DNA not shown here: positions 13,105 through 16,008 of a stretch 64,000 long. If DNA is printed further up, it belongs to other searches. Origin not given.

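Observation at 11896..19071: High-GC block encoding a cytoplasmic pyrogallol-transhydroxylase-like molybdoenzyme pair, with gene debris on the left and a PucR regulator plus esterase on the right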

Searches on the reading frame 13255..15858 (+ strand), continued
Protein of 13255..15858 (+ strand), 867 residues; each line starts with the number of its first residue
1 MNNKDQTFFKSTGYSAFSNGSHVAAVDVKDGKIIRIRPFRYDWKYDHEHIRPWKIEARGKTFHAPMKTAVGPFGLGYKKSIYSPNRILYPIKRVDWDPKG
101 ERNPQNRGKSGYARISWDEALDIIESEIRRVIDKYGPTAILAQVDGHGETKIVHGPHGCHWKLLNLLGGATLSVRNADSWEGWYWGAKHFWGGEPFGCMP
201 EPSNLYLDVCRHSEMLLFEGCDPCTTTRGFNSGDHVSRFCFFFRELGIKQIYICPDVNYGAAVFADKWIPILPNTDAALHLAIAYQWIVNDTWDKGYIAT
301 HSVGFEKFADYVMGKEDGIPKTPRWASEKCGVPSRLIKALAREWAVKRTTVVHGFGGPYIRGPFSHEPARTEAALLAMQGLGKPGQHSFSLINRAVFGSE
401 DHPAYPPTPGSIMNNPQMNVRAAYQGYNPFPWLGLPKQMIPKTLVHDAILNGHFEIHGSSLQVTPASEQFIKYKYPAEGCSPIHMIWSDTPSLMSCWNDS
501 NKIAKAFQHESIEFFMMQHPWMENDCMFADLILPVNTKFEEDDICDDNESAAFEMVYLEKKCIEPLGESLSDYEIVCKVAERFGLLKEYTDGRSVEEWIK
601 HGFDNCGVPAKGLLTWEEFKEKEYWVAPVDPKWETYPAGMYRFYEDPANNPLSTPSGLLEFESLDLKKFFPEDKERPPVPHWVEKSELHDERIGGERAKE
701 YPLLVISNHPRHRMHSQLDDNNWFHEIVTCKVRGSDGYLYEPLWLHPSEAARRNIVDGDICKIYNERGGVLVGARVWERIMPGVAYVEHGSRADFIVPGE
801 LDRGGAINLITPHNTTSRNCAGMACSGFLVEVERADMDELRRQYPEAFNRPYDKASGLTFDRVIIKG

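Call 8: find_homologous_proteins(query=window:13255-15858:+)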
Query window:13255-15858:+ (867 aa): 6122 proteins with E <= 0.001 among 8000 candidates; the best 120 are listed.
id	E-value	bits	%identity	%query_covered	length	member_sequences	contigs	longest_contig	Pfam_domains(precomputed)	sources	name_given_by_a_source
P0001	0.0e+0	1863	85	100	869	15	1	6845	PF21423.3,PF00384.28,PF01568.28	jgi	jgi:anaerobic selenocysteine-containing dehydrogenase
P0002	0.0e+0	1770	81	100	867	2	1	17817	PF21423.3,PF00384.28,PF01568.28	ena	-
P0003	0.0e+0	1758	82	100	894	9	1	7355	PF21423.3,PF00384.28,PF01568.28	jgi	jgi:trimethylamine-N-oxide reductase (cytochrome c)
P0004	0.0e+0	1689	79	100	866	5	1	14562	PF21423.3,PF00384.28,PF01568.28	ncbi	ncbi:MAG: molybdopterin-dependent oxidoreductase [Oscillospiraceae bacterium]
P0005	0.0e+0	1668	77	100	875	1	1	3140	PF21423.3,PF00384.28,PF01568.28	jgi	jgi:molybdopterin guanine dinucleotide-containing S/N-oxide reductase-like protein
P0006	0.0e+0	1649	76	99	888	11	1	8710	PF21423.3,PF00384.28,PF01568.28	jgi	jgi:anaerobic selenocysteine-containing dehydrogenase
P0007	0.0e+0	1649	76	99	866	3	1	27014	PF21423.3,PF00384.28,PF01568.28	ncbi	-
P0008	0.0e+0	1647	76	100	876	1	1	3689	PF21423.3,PF00384.28,PF01568.28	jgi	jgi:anaerobic selenocysteine-containing dehydrogenase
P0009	0.0e+0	1642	76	100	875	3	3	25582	PF21423.3,PF00384.28,PF01568.28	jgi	jgi:molybdopterin guanine dinucleotide-containing S/N-oxide reductase-like protein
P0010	0.0e+0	1628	76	100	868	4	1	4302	PF21423.3,PF00384.28,PF01568.28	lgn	-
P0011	0.0e+0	1619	75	100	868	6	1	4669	PF21423.3,PF00384.28,PF01568.28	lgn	-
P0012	0.0e+0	1606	75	99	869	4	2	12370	PF21423.3,PF00384.28,PF01568.28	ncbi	-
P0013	0.0e+0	1605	74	99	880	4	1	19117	PF21423.3,PF00384.28,PF01568.28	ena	-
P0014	0.0e+0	1602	74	99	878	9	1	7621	PF21423.3,PF00384.28,PF01568.28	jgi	-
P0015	0.0e+0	1600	74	100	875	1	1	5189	PF21423.3,PF00384.28,PF01568.28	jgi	jgi:molybdopterin guanine dinucleotide-containing S/N-oxide reductase-like protein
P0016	0.0e+0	1598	73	99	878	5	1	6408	PF21423.3,PF00384.28,PF01568.28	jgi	jgi:molybdopterin guanine dinucleotide-containing S/N-oxide reductase-like protein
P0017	0.0e+0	1598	74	99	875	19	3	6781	PF21423.3,PF00384.28,PF01568.28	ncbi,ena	-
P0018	0.0e+0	1597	74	100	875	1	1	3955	PF21423.3,PF00384.28,PF01568.28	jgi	jgi:molybdopterin guanine dinucleotide-containing S/N-oxide reductase-like protein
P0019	0.0e+0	1594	74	100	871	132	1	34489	PF21423.3,PF00384.28,PF01568.28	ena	-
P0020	0.0e+0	1565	72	99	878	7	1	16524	PF21423.3,PF00384.28,PF01568.28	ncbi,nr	ncbi:MAG: molybdopterin-dependent oxidoreductase [Actinomycetia bacterium]|nr:molybdopterin-dependen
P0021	0.0e+0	1565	73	100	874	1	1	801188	PF21423.3,PF00384.28,PF01568.28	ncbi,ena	-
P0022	0.0e+0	1558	73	98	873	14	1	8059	PF21423.3,PF00384.28,PF01568.28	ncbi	-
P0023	0.0e+0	1552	72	100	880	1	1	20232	PF21423.3,PF00384.28,PF01568.28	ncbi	-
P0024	0.0e+0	1549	73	100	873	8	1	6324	PF21423.3,PF00384.28,PF01568.28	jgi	jgi:trimethylamine-N-oxide reductase (cytochrome c)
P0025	0.0e+0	1530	72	98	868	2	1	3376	PF21423.3,PF00384.28,PF01568.28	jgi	jgi:trimethylamine-N-oxide reductase (cytochrome c)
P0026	0.0e+0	1520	72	100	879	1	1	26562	PF21423.3,PF00384.28,PF01568.28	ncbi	-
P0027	0.0e+0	1516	72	99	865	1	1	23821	PF21423.3,PF00384.28,PF01568.28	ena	-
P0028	0.0e+0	1486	70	100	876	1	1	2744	PF21423.3,PF00384.28,PF01568.28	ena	-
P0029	0.0e+0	1483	70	99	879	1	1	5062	PF21423.3,PF00384.28,PF01568.28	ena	-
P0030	0.0e+0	1473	69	99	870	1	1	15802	PF21423.3,PF00384.28,PF01568.28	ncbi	-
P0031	0.0e+0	1419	67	99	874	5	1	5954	PF21423.3,PF00384.28,PF01568.28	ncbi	-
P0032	0.0e+0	1367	66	100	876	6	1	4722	PF21423.3,PF00384.28,PF01568.28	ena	-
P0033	0.0e+0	1344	65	99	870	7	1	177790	PF21423.3,PF00384.28,PF01568.28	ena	-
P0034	0.0e+0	1341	65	99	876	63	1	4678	PF21423.3,PF00384.28,PF01568.28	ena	-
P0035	0.0e+0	1336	64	100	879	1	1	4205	PF21423.3,PF00384.28,PF01568.28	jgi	jgi:molybdopterin guanine dinucleotide-containing S/N-oxide reductase-like protein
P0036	0.0e+0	1333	64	99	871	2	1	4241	PF21423.3,PF00384.28,PF01568.28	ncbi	-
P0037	0.0e+0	1332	65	99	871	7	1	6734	PF21423.3,PF00384.28,PF01568.28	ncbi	-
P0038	0.0e+0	1327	63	99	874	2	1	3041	PF21423.3,PF00384.28,PF01568.28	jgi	jgi:anaerobic selenocysteine-containing dehydrogenase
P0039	0.0e+0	1326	63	99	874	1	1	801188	PF21423.3,PF00384.28,PF01568.28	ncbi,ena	-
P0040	0.0e+0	1323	63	99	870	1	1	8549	PF21423.3,PF00384.28,PF01568.28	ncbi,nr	ncbi:MAG: molybdopterin-dependent oxidoreductase [Dehalococcoidales bacterium]|nr:molybdopterin-depe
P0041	0.0e+0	1323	64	100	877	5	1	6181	PF21423.3,PF00384.28,PF01568.28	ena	-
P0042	0.0e+0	1320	62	99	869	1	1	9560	PF21423.3,PF00384.28,PF01568.28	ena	-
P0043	0.0e+0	1319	63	99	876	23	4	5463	PF21423.3,PF00384.28,PF01568.28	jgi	jgi:molybdopterin guanine dinucleotide-containing S/N-oxide reductase-like protein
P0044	0.0e+0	1312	63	99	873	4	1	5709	PF21423.3,PF00384.28,PF01568.28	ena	-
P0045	0.0e+0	1310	63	99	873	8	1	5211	PF21423.3,PF00384.28,PF01568.28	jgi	jgi:molybdopterin guanine dinucleotide-containing S/N-oxide reductase-like protein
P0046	0.0e+0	1310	63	99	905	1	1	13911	PF21423.3,PF00384.28,PF01568.28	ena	-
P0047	0.0e+0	1309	63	100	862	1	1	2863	PF21423.3,PF00384.28,PF01568.28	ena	-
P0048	0.0e+0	1308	64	99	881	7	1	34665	PF21423.3,PF00384.28,PF01568.28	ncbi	ncbi:molybdopterin-dependent oxidoreductase [Chloroflexota bacterium]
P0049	0.0e+0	1308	63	100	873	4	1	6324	PF21423.3,PF00384.28,PF01568.28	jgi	jgi:trimethylamine-N-oxide reductase (cytochrome c)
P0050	0.0e+0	1306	64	99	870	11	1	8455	PF21423.3,PF00384.28,PF01568.28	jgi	-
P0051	0.0e+0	1305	63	99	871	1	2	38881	PF21423.3,PF00384.28,PF01568.28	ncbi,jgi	-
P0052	0.0e+0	1304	63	99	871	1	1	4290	PF21423.3,PF00384.28,PF01568.28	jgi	-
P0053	0.0e+0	1303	62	100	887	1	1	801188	PF21423.3,PF00384.28,PF01568.28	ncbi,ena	-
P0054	0.0e+0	1301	63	100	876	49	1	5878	PF21423.3,PF00384.28,PF01568.28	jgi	jgi:trimethylamine-N-oxide reductase (cytochrome c)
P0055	0.0e+0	1301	62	99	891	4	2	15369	PF21423.3,PF00384.28,PF01568.28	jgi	jgi:trimethylamine-N-oxide reductase (cytochrome c)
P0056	0.0e+0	1298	63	99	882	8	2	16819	PF21423.3,PF00384.28,PF01568.28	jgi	-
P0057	0.0e+0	1298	62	100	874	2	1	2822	PF21423.3,PF00384.28,PF01568.28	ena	-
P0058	0.0e+0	1296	63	100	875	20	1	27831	PF21423.3,PF00384.28,PF01568.28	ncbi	-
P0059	0.0e+0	1296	65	96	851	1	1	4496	PF21423.3,PF00384.28,PF01568.28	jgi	jgi:trimethylamine-N-oxide reductase (cytochrome c)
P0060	0.0e+0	1296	63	99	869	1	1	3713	PF21423.3,PF00384.28,PF01568.28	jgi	jgi:trimethylamine-N-oxide reductase (cytochrome c)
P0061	0.0e+0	1293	63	100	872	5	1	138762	PF21423.3,PF00384.28,PF01568.28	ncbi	-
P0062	0.0e+0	1292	62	100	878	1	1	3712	PF21423.3,PF00384.28,PF01568.28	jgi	jgi:anaerobic selenocysteine-containing dehydrogenase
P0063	0.0e+0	1291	61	100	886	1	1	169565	PF21423.3,PF00384.28,PF01568.28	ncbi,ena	-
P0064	0.0e+0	1289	62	100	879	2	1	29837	PF21423.3,PF00384.28,PF01568.28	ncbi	-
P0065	0.0e+0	1287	62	100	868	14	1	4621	PF21423.3,PF00384.28,PF01568.28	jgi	jgi:molybdopterin guanine dinucleotide-containing S/N-oxide reductase-like protein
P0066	0.0e+0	1283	62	99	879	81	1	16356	PF21423.3,PF00384.28,PF01568.28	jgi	jgi:anaerobic selenocysteine-containing dehydrogenase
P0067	0.0e+0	1279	62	100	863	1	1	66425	PF21423.3,PF00384.28,PF01568.28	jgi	-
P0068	0.0e+0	1274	61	100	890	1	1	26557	PF21423.3,PF00384.28,PF01568.28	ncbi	-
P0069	0.0e+0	1273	62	99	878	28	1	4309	PF21423.3,PF00384.28,PF01568.28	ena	-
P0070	0.0e+0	1272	62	100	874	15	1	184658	PF21423.3,PF00384.28,PF01568.28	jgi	jgi:trimethylamine-N-oxide reductase (cytochrome c)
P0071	0.0e+0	1272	61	100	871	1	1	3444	PF21423.3,PF00384.28,PF01568.28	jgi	jgi:anaerobic selenocysteine-containing dehydrogenase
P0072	0.0e+0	1271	62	99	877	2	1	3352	PF21423.3,PF00384.28,PF01568.28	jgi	-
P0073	0.0e+0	1267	62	100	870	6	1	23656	PF21423.3,PF00384.28,PF01568.28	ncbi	-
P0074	0.0e+0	1266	62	99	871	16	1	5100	PF21423.3,PF00384.28,PF01568.28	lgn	-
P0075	0.0e+0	1262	61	100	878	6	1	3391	PF21423.3,PF00384.28,PF01568.28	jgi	jgi:molybdopterin guanine dinucleotide-containing S/N-oxide reductase-like protein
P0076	0.0e+0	1262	61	100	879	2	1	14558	PF21423.3,PF00384.28,PF01568.28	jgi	jgi:anaerobic selenocysteine-containing dehydrogenase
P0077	0.0e+0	1261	62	100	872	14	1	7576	PF21423.3,PF00384.28,PF01568.28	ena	-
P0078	0.0e+0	1258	61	99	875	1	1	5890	PF21423.3,PF00384.28,PF01568.28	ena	-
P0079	0.0e+0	1258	61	100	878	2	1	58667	PF21423.3,PF00384.28,PF01568.28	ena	-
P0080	0.0e+0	1252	61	100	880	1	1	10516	PF21423.3,PF00384.28,PF01568.28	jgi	jgi:trimethylamine-N-oxide reductase (cytochrome c)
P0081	0.0e+0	1252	62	100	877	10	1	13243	PF21423.3,PF00384.28,PF01568.28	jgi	jgi:trimethylamine-N-oxide reductase (cytochrome c)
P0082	0.0e+0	1250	61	100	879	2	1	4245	PF21423.3,PF00384.28,PF01568.28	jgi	jgi:molybdopterin guanine dinucleotide-containing S/N-oxide reductase-like protein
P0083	0.0e+0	1249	61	99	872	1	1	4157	PF21423.3,PF00384.28,PF01568.28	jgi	jgi:trimethylamine-N-oxide reductase (cytochrome c)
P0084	0.0e+0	1246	61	100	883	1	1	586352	PF21423.3,PF00384.28,PF01568.28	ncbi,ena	-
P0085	0.0e+0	1245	60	99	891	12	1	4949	PF21423.3,PF00384.28,PF01568.28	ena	-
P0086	0.0e+0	1243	61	100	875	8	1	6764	PF21423.3,PF00384.28,PF01568.28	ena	-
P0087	0.0e+0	1242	61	99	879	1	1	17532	PF21423.3,PF00384.28,PF01568.28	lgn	-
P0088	0.0e+0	1242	60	100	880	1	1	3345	PF21423.3,PF00384.28,PF01568.28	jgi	-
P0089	0.0e+0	1242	60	100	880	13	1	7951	PF21423.3,PF00384.28,PF01568.28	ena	-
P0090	0.0e+0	1241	60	100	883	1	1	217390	PF21423.3,PF00384.28,PF01568.28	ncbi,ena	-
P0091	0.0e+0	1238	60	100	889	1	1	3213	PF21423.3,PF00384.28,PF01568.28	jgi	-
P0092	0.0e+0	1237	61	99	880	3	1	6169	PF21423.3,PF00384.28,PF01568.28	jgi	-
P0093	0.0e+0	1237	60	100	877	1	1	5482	PF21423.3,PF00384.28,PF01568.28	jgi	jgi:molybdopterin guanine dinucleotide-containing S/N-oxide reductase-like protein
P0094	0.0e+0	1236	61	100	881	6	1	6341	PF21423.3,PF00384.28,PF01568.28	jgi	jgi:molybdopterin guanine dinucleotide-containing S/N-oxide reductase-like protein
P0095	0.0e+0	1232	61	99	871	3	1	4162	PF21423.3,PF00384.28,PF01568.28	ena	-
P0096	0.0e+0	1232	61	99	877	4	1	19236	PF21423.3,PF00384.28,PF01568.28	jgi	jgi:molybdopterin guanine dinucleotide-containing S/N-oxide reductase-like protein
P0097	0.0e+0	1231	60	100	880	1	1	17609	PF21423.3,PF00384.28,PF01568.28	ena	-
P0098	0.0e+0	1230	60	99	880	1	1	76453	PF21423.3,PF00384.28,PF01568.28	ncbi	-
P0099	0.0e+0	1230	60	99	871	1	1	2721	PF21423.3,PF00384.28,PF01568.28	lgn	-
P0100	0.0e+0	1229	62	97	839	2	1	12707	PF21423.3,PF00384.28,PF01568.28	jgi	jgi:trimethylamine-N-oxide reductase (cytochrome c)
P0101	0.0e+0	1228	60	100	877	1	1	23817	PF21423.3,PF00384.28,PF01568.28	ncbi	-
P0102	0.0e+0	1227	60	100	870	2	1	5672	PF21423.3,PF00384.28,PF01568.28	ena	-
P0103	0.0e+0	1226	60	99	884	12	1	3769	PF21423.3,PF00384.28,PF01568.28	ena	-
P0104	0.0e+0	1224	61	100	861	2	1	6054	PF21423.3,PF00384.28,PF01568.28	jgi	jgi:anaerobic selenocysteine-containing dehydrogenase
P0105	0.0e+0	1224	60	100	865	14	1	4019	PF21423.3,PF00384.28,PF01568.28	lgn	-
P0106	0.0e+0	1224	59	99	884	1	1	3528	PF21423.3,PF00384.28,PF01568.28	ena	-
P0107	0.0e+0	1223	59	99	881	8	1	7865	PF21423.3,PF00384.28,PF01568.28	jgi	-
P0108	0.0e+0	1223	60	100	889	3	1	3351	PF21423.3,PF00384.28,PF01568.28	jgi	jgi:anaerobic selenocysteine-containing dehydrogenase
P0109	0.0e+0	1222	59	100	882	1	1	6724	PF21423.3,PF00384.28,PF01568.28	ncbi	-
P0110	0.0e+0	1221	59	100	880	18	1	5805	PF21423.3,PF00384.28,PF01568.28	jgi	-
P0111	0.0e+0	1221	60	100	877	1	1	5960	PF21423.3,PF00384.28,PF01568.28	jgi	-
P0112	0.0e+0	1221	60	100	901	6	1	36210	PF21423.3,PF00384.28,PF01568.28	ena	-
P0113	0.0e+0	1219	59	100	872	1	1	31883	PF21423.3,PF00384.28,PF01568.28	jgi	-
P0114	0.0e+0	1219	59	100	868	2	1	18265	PF21423.3,PF00384.28,PF01568.28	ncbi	-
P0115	0.0e+0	1218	59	99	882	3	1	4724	PF21423.3,PF00384.28,PF01568.28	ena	-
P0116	0.0e+0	1218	60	100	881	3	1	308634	PF21423.3,PF00384.28,PF01568.28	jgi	jgi:molybdopterin guanine dinucleotide-containing S/N-oxide reductase-like protein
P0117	0.0e+0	1216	59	100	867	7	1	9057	PF21423.3,PF00384.28,PF01568.28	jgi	-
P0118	0.0e+0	1216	59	100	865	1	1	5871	PF21423.3,PF00384.28,PF01568.28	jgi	jgi:molybdopterin guanine dinucleotide-containing S/N-oxide reductase-like protein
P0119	0.0e+0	1216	60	100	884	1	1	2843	PF21423.3,PF00384.28,PF01568.28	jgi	-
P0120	0.0e+0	1215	60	99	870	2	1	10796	PF21423.3,PF00384.28,PF01568.28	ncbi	-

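Call 9: find_related_loci(query=window:13255-15858:+, collection=genome_contigs, flank=8000)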
Query window:13255-15858:+ (867 aa) in genome_contigs; peptide patterns used: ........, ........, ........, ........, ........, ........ (x = any residue, [..] = any of these).
600 stretches matched a pattern (row limit reached: there are more); 596 encode a relative of the query (tblastn E <= 1e-3); the best 80 are kept; 80 distinct loci.
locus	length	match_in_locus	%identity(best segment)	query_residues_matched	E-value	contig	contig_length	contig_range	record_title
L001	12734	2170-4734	76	9-864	0e+0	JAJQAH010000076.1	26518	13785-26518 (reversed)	MAG: Oscillospiraceae bacterium isolate BH.B1_10 NODE_119_length_26518_cov_11.206099, whole genome shotgun sequence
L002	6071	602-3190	65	3-867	0e+0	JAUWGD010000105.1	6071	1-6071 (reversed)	MAG: Dehalococcoidales bacterium isolate CSMAG_2233 CSMAG_2233_k141_1284235_length_6071_cov_16.8307, whole genome shotgu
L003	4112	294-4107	64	1-867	0e+0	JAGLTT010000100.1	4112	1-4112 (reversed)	MAG: Dehalococcoidales bacterium isolate RS_11_13 ZL20.bin.13.fa_100, whole genome shotgun sequence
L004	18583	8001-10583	63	5-864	0e+0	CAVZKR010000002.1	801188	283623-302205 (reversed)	MAG: uncultured Chloroflexia bacterium isolate MFD04408.bin.2.47 genome assembly, contig: contig_26527, whole genome sho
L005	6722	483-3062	64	6-867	0e+0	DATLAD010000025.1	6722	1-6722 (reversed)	MAG TPA_asm: Dehalococcoidales bacterium isolate SMAG_U14262 k141_3551932, whole genome shotgun sequence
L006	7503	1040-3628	62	5-864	0e+0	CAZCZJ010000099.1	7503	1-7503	MAG TPA_asm: uncultured Dehalococcoidaceae bacterium isolate binchicken_co89_602 genome assembly, contig: NODE_20605_len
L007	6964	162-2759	61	5-867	0e+0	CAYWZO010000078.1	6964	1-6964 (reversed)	MAG TPA_asm: uncultured Dehalococcoidaceae bacterium isolate binchicken_co34_471 genome assembly, contig: NODE_19466_len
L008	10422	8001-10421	63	4-811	0e+0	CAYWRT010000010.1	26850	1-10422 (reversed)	MAG TPA_asm: uncultured Dehalococcoidaceae bacterium isolate SRP214966_co4_508 genome assembly, contig: NODE_1316_length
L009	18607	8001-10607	59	2-865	0e+0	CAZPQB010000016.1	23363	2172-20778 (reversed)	MAG TPA_asm: uncultured Dehalococcoidaceae bacterium isolate SRP214966_co4_72 genome assembly, contig: NODE_1654_length_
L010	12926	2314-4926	60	2-864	0e+0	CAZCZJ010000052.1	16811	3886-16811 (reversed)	MAG TPA_asm: uncultured Dehalococcoidaceae bacterium isolate binchicken_co89_602 genome assembly, contig: NODE_6236_leng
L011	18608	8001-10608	72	5-865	0e+0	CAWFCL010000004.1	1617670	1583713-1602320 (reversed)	MAG: uncultured Actinomycetes bacterium isolate MFD04716.bin.2.190 genome assembly, contig: contig_15962, whole genome s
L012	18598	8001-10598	58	5-865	0e+0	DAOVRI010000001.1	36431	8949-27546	MAG TPA_asm: Dehalococcoidales bacterium isolate CSMAG_1597 CSMAG_1597_k141_804403_length_36431_cov_53.3432, whole genom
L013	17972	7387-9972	63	5-867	0e+0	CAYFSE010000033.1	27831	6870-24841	MAG TPA_asm: uncultured Dehalococcoidales bacterium isolate ERP108616_co1_133 genome assembly, contig: k119_1219344, who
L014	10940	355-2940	64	5-867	0e+0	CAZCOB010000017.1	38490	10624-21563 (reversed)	MAG TPA_asm: uncultured Dehalococcoidaceae bacterium isolate binchicken_co100_344 genome assembly, contig: NODE_1511_len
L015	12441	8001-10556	58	3-864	0e+0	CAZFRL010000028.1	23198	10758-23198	MAG TPA_asm: uncultured Dehalococcoidales bacterium isolate binchicken_co100_466 genome assembly, contig: NODE_3317_leng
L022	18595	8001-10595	60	5-865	0e+0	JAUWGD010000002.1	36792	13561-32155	MAG: Dehalococcoidales bacterium isolate CSMAG_2233 CSMAG_2233_k141_2934926_length_36792_cov_21.3325, whole genome shotg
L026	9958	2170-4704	55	4-860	0e+0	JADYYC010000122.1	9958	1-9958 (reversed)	MAG: Anaerolineales bacterium isolate SJ511 c_000000258976, whole genome shotgun sequence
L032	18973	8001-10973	56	5-867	0e+0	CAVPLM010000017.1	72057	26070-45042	MAG: uncultured Actinomycetes bacterium isolate MFD00032.bin.2.39 genome assembly, contig: contig_65406, whole genome sh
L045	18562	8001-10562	54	2-867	0e+0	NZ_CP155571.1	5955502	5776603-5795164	Sporomusa acidovorans DSM 3132 chromosome, complete genome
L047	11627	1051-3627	54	2-861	0e+0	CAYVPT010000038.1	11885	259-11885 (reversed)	MAG TPA_asm: uncultured Dehalococcoidaceae bacterium isolate binchicken_co34_11 genome assembly, contig: NODE_9308_lengt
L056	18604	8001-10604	54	5-867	0e+0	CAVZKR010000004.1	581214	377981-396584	MAG: uncultured Chloroflexia bacterium isolate MFD04408.bin.2.47 genome assembly, contig: contig_28748, whole genome sho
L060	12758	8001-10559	53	5-861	0e+0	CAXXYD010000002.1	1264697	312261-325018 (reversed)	MAG: Desulfosarcinaceae bacterium isolate d8a7a971-57cf-42a0-aaa7-90f8cedb306c genome assembly, contig: contig_2, whole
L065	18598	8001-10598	52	5-867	0e+0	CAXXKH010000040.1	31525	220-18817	MAG: Desulfobacterales bacterium isolate 9e8c302b-4ccc-47c5-97cd-91c71c085a60 genome assembly, contig: contig_40, whole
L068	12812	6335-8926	52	1-867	0e+0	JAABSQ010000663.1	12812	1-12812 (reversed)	MAG: Desulfobacteraceae bacterium isolate S15.Bin066 Scaffold_97_1, whole genome shotgun sequence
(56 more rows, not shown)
